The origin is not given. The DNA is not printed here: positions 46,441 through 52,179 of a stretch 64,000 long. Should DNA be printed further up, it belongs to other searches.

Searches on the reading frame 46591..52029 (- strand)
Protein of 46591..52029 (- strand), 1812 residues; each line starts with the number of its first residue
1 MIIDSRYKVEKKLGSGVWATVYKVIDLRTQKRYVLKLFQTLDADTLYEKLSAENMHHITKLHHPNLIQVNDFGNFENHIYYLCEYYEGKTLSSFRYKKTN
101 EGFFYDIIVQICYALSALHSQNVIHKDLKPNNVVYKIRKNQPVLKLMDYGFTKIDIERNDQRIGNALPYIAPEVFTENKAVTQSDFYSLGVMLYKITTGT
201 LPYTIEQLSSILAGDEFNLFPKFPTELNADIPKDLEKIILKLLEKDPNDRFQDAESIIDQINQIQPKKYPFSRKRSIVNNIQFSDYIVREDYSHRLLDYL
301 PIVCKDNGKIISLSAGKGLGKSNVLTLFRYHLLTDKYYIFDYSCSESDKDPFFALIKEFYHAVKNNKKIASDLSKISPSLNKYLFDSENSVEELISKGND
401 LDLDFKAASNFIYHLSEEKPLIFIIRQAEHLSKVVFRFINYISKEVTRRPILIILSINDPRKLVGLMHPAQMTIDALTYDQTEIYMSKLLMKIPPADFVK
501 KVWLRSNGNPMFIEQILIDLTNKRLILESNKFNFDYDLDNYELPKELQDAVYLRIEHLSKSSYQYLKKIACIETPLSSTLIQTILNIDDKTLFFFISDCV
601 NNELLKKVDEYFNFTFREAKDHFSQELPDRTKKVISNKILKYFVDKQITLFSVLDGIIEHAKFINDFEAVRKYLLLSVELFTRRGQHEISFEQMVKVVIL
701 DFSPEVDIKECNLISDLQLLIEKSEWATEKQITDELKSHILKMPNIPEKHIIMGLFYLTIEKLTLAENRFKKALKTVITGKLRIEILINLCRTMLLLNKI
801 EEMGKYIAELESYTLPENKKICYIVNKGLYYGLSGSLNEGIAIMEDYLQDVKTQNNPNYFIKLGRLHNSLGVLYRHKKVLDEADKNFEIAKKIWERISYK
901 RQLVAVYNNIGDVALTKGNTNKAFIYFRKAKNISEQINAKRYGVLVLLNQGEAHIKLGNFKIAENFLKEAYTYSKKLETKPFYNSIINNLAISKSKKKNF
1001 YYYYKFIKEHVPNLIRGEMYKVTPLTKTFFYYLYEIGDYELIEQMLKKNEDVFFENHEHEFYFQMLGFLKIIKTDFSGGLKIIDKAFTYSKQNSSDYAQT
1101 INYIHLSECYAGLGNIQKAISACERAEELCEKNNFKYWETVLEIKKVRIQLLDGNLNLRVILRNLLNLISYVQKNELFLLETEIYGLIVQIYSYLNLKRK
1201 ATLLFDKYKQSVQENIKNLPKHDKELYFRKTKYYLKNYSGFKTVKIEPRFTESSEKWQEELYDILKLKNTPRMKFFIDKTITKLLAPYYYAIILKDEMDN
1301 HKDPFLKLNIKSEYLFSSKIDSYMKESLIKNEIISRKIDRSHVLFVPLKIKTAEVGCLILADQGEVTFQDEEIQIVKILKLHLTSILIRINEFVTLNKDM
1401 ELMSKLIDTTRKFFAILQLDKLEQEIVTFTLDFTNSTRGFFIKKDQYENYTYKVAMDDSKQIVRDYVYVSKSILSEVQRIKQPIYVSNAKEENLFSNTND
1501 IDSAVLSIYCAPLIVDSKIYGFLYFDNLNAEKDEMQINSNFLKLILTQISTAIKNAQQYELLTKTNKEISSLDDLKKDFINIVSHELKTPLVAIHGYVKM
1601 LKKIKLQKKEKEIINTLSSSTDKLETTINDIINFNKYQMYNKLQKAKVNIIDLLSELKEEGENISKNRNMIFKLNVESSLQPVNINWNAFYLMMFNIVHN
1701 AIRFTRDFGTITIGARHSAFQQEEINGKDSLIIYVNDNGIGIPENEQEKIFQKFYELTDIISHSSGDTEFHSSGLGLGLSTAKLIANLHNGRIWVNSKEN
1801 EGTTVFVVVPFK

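Call 61: search_protein_families(library=pfam, proteins=[window:46591-52029:-], max_evalue=0.001)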
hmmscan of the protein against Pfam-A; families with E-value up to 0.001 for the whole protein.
window:46591-52029:- (1812 aa): 12 families
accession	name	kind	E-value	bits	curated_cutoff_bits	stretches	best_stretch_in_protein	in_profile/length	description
PF00069.31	Pkinase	-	1e-42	146.8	31.7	1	7-255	1-255/263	Protein kinase domain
PF07714.23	PK_Tyr_Ser-Thr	-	5.4e-24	85.3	23.1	1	8-251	2-249/258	Protein tyrosine and serine/threonine kinase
PF02518.31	HATPase_c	-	1.2e-21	77.6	26.4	1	1690-1811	6-109/111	Histidine kinase-, DNA gyrase B-, and HSP90-like ATPase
PF13424.12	TPR_12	-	1.8e-16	60.5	30.1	1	866-935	5-76/77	Tetratricopeptide repeat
PF00512.31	HisKA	-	2.8e-13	50.1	26.9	1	1576-1636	2-62/66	His Kinase A (phospho-acceptor) domain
PF07719.23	TPR_2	-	1.5e-11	43.9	27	0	1103-1133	4-34/34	Tetratricopeptide repeat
PF17874.7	TPR_MalT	-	7.4e-09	35.8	45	0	772-937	26-194/336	MalT-like TPR region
PF13181.12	TPR_8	-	1.6e-08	34.5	25.7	0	906-935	3-32/34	Tetratricopeptide repeat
PF00515.34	TPR_1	-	2.5e-07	30.7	27.8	0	1109-1133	10-34/34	Tetratricopeptide repeat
PF13185.12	GAF_2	-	2.1e-06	28.4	28.6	1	1419-1553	4-135/136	GAF domain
PF10602.15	RPN7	-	0.00018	21.7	29.6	0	749-813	38-102/174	26S proteasome subunit RPN7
PF13374.12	TPR_10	-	0.00068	20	27.5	0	905-937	3-35/42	Tetratricopeptide repeat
